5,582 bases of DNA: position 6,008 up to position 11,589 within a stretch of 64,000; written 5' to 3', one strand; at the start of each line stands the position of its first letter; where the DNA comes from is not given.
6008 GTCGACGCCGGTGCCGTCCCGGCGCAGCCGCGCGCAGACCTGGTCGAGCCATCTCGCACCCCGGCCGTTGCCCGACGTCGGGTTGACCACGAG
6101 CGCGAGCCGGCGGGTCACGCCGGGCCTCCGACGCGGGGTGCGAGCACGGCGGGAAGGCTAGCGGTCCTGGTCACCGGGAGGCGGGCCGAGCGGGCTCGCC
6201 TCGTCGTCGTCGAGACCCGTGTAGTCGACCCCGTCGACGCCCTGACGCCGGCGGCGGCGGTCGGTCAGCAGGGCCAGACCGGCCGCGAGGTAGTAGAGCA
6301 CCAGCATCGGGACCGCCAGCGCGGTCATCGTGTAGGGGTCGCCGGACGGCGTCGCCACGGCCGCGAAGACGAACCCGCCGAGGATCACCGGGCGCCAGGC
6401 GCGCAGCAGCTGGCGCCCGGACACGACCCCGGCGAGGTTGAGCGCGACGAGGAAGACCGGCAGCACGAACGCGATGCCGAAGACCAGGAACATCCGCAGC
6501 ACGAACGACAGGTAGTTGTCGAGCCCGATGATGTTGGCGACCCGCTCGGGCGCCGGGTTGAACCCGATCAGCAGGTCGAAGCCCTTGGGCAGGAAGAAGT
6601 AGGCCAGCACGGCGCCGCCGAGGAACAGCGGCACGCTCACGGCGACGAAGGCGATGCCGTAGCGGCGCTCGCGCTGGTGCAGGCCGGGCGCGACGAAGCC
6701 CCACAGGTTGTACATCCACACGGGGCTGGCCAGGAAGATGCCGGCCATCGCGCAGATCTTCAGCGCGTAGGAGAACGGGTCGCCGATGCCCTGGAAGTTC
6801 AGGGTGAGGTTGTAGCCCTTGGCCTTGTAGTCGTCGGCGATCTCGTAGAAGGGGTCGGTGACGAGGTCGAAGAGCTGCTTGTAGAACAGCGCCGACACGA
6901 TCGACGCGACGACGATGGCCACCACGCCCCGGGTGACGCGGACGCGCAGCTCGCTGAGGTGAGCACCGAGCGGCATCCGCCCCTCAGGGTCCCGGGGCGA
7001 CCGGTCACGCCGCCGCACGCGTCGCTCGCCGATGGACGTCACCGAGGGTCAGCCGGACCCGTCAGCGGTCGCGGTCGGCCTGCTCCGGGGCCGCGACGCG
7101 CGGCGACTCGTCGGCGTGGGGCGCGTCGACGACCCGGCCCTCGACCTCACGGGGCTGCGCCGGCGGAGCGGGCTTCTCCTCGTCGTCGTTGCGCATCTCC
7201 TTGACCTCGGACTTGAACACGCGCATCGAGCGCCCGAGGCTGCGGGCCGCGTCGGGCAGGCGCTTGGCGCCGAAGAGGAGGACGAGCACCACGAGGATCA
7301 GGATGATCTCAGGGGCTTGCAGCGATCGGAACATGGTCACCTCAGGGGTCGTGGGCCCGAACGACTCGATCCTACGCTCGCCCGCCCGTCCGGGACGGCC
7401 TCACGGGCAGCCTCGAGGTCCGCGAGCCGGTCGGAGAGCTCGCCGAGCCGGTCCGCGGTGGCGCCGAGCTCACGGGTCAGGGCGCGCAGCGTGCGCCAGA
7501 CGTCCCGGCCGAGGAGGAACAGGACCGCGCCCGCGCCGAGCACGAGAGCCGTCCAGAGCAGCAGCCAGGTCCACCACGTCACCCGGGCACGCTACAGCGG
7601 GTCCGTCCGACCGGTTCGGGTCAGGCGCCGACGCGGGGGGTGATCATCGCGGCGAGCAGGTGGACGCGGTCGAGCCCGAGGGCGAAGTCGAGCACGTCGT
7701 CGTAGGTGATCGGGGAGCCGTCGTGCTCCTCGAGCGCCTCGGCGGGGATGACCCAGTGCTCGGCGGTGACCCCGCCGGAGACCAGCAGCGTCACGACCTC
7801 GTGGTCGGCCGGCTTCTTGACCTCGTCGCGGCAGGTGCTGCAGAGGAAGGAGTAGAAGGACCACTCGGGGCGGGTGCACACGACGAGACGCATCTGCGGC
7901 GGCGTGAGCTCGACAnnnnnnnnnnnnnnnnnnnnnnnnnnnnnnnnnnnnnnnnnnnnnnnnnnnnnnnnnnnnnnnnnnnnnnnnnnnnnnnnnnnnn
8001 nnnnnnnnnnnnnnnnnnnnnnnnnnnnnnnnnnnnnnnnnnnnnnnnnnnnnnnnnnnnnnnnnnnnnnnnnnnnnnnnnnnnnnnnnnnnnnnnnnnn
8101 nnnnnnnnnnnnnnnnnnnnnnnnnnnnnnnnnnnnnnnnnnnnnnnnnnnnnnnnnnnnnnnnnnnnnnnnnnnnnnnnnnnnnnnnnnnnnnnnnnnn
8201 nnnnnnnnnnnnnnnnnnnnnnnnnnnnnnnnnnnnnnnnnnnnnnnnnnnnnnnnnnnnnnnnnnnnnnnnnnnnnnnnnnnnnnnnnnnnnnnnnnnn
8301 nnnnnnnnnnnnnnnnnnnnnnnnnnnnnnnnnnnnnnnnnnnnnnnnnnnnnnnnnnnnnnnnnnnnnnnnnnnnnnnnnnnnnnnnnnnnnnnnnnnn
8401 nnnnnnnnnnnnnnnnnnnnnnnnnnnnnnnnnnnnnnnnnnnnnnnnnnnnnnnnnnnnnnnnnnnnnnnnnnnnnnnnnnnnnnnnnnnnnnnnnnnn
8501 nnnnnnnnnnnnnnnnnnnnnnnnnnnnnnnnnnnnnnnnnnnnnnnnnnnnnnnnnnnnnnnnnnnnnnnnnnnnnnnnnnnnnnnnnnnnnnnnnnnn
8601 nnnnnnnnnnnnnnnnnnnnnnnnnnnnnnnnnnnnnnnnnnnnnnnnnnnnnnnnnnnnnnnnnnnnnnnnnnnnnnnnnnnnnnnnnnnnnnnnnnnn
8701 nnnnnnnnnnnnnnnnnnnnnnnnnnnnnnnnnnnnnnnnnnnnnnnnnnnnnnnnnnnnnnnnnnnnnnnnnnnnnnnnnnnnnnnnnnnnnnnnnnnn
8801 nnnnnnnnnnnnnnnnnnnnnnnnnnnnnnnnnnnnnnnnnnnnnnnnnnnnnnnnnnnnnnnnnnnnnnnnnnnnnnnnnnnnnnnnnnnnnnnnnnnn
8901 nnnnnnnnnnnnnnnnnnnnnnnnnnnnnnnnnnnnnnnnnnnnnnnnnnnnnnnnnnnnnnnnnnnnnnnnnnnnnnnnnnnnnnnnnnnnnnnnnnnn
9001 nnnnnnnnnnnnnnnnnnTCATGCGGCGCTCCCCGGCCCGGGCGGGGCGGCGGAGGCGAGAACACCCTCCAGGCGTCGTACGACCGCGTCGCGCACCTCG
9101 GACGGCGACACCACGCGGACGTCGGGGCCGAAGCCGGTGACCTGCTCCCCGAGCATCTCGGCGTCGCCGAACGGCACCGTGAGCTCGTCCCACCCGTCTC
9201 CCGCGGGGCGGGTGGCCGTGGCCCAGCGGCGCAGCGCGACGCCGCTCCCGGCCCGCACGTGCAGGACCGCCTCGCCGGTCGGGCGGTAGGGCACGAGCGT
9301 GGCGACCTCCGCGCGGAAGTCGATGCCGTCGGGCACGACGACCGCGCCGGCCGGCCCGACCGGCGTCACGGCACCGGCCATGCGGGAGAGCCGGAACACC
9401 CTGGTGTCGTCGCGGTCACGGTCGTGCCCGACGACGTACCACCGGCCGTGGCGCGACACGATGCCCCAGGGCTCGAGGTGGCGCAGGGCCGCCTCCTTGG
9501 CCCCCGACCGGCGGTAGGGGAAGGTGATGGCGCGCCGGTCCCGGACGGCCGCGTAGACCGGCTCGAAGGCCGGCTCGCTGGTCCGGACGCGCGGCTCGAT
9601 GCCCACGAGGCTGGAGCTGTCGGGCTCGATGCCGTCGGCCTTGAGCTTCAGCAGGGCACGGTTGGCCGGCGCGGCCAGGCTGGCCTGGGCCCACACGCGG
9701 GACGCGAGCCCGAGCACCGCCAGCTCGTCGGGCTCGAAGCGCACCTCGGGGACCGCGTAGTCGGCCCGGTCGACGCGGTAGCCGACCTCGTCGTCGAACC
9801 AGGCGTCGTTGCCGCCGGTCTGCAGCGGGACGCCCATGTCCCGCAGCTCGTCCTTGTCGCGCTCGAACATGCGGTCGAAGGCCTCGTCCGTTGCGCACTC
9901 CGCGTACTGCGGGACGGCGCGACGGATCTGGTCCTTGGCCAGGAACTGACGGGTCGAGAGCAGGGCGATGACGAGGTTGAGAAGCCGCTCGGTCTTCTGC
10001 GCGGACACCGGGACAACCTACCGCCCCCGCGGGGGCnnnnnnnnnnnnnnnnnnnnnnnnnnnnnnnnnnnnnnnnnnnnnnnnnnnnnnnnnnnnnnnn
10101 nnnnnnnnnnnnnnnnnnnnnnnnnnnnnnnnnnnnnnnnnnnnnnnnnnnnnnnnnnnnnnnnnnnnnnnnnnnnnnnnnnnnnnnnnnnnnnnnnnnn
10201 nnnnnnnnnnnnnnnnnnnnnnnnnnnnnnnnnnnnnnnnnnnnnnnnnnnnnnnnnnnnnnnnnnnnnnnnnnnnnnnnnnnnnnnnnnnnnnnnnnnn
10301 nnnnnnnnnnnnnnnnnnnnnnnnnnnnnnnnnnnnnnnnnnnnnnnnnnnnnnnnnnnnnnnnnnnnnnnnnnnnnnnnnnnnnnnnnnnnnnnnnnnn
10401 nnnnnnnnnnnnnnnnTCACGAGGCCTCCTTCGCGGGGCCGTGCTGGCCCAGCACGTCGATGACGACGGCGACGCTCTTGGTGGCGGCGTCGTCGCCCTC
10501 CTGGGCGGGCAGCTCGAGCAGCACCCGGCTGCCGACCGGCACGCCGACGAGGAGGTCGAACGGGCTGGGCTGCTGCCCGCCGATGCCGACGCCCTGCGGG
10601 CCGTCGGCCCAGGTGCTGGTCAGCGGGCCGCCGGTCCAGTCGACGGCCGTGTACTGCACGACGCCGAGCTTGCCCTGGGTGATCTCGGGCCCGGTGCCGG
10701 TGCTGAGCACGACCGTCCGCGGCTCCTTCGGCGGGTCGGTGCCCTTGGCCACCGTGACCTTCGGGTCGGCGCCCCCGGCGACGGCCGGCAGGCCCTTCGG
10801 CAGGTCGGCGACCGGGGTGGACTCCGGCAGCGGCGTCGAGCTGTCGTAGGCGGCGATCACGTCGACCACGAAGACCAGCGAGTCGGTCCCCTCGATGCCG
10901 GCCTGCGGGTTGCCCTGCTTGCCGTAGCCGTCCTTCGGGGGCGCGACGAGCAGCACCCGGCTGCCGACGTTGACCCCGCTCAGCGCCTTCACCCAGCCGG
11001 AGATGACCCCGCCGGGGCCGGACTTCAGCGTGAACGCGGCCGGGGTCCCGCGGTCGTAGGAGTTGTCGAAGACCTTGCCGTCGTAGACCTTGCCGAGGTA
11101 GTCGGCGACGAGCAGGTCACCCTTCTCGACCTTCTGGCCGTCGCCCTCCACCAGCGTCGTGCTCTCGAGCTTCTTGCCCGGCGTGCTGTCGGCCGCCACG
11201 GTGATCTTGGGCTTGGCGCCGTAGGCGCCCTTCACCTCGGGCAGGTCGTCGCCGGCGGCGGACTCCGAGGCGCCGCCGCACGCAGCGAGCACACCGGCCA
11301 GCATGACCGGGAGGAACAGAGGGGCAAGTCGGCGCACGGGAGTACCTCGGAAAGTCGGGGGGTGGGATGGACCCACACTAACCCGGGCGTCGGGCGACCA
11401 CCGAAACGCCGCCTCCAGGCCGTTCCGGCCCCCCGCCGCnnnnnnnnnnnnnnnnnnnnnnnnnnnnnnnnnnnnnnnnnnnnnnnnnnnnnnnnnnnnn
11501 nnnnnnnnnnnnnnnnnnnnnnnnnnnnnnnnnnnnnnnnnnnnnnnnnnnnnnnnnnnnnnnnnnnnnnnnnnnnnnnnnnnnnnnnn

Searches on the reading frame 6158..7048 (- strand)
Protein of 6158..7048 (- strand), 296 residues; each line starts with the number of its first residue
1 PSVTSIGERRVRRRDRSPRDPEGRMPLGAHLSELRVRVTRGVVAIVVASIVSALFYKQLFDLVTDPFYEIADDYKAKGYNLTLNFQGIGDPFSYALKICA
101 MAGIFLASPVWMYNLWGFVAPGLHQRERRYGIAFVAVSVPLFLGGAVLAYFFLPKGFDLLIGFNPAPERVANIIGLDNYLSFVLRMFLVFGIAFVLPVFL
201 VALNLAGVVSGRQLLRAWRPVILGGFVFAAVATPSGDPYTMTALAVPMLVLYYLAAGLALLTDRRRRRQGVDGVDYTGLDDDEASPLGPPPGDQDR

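Call 100: search_protein_families(library=pfam, proteins=[window:6158-7048:-], max_evalue=0.00001)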
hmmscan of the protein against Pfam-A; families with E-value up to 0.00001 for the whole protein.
window:6158-7048:- (296 aa): 1 family
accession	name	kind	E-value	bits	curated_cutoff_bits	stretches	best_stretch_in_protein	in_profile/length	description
PF00902.23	TatC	-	8.9e-63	212.3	25.1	1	30-247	2-208/208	Sec-independent protein translocase protein (TatC)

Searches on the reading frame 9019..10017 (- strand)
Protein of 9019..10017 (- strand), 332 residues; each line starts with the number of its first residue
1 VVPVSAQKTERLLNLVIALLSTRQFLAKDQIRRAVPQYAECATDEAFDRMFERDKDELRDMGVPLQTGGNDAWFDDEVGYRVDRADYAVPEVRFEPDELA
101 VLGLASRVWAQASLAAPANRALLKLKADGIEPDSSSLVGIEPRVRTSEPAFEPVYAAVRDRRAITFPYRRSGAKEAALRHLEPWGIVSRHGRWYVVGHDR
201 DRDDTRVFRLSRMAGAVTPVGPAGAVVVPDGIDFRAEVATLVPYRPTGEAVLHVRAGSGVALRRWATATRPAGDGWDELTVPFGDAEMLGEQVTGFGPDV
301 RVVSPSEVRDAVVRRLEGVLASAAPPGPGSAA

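Call 100: search_protein_families(library=pfam, proteins=[window:9019-10017:-], max_evalue=0.00001)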
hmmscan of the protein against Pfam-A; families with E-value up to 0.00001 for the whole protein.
window:9019-10017:- (332 aa): 2 families
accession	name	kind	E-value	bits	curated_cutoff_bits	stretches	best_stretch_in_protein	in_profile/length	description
PF13280.12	WYL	-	2e-21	76.2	21.8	1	150-215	2-67/70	WYL domain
PF25583.1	WCX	-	9.9e-15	55.1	23.9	1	247-319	2-75/76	WCX domain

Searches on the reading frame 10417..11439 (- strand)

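Call 100: search_protein_families(library=pfam, proteins=[window:10417-11439:-], max_evalue=0.00001)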
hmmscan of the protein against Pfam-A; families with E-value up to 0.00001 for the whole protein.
window:10417-11439:- (340 aa): 1 family
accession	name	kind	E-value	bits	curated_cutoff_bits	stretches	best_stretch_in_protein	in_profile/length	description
PF00254.34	FKBP_C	-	1e-21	77.5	21.1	1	102-194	3-93/94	FKBP-type peptidyl-prolyl cis-trans isomerase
